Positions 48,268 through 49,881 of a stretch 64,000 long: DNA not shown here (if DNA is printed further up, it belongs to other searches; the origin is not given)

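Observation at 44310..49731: Four-gene minus-strand cluster downstream of tRNA genes: two paralogous 'HExxGH...SELRAD' proteins, a Cys-rich anchored protein and a DUF1566 Ig-repeat surface protein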

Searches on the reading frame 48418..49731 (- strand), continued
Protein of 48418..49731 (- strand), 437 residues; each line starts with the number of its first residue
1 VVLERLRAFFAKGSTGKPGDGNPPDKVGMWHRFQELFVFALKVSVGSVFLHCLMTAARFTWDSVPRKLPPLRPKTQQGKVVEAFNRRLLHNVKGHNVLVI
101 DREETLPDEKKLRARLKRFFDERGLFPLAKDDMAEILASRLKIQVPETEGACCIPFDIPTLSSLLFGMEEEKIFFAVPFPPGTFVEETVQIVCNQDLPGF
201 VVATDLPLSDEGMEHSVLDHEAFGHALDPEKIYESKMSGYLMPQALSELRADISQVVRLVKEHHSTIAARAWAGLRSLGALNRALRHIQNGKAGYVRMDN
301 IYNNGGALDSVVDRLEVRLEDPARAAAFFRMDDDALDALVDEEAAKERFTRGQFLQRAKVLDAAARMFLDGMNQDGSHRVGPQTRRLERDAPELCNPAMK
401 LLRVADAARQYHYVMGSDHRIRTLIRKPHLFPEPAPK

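Call 69: find_encoding_contigs(protein=P0009, flank=10000, max_places=2)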
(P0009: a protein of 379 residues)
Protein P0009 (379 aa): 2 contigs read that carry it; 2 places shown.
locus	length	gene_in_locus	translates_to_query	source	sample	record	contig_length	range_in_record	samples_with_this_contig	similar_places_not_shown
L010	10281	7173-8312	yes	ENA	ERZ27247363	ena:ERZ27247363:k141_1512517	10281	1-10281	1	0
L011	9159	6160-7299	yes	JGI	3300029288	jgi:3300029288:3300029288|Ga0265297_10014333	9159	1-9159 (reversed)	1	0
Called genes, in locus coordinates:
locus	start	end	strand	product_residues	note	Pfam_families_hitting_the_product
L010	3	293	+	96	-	?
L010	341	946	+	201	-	PF13302:Acetyltransf_3, PF00583:Acetyltransf_1, PF13420:Acetyltransf_4 (weak)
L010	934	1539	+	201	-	PF13302:Acetyltransf_3, PF00583:Acetyltransf_1 (weak)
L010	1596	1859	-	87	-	-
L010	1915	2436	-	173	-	-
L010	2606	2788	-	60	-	-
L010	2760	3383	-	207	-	-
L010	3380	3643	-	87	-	PF20432:Xre-like-HTH (faint), PF13560:HTH_31 (weak), PF01381:HTH_3 (weak)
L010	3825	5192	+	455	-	PF01406:tRNA-synt_1e, PF09334:tRNA-synt_1g (faint), PF09190:DALR_2, PF23493:CysS_C (weak)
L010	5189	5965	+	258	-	PF00588:SpoU_methylase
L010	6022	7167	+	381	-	-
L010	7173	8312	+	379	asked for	-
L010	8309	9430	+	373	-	-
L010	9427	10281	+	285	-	?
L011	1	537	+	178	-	?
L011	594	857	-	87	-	-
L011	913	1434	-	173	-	-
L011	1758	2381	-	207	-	-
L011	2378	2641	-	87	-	PF20432:Xre-like-HTH (faint), PF13560:HTH_31 (weak), PF01381:HTH_3 (weak)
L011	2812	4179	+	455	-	PF01406:tRNA-synt_1e, PF09334:tRNA-synt_1g (faint), PF09190:DALR_2, PF23493:CysS_C (weak)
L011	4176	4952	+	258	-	PF00588:SpoU_methylase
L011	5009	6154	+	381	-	-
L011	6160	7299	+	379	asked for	-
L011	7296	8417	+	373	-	-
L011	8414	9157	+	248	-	?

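Call 70: find_encoding_contigs(protein=P0038, flank=10000, max_places=2)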
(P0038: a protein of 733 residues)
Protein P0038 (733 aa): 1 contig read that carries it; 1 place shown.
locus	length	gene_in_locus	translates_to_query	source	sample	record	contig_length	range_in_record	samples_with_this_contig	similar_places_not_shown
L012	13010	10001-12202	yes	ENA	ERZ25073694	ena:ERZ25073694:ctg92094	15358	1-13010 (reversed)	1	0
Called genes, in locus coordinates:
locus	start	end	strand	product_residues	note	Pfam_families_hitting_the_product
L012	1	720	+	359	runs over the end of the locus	PF07007:LprI (faint)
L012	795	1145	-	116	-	PF03693:ParD_antitoxin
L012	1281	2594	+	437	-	PF01595:CNNM, PF00571:CBS, PF03471:CorC_HlyC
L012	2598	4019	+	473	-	PF16715:CDPS, PF00497:SBP_bac_3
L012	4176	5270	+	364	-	-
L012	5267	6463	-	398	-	PF00512:HisKA, PF02518:HATPase_c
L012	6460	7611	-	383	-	PF02463:SMC_N, PF13175:AAA_15 (faint), PF13476:AAA_23, PF13304:AAA_21 (weak)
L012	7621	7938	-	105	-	PF05016:ParE_toxin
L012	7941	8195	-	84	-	PF03693:ParD_antitoxin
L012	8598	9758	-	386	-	PF00712:DNA_pol3_beta, PF02767:DNA_pol3_beta_2, PF02768:DNA_pol3_beta_3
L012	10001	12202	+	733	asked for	PF01636:APH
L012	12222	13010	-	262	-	?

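Call 97: search_protein_families(library=phrogs, proteins=[window:48418-49731:-], max_evalue=0.01)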
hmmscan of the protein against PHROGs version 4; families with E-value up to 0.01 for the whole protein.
window:48418-49731:- (437 aa): 0 families
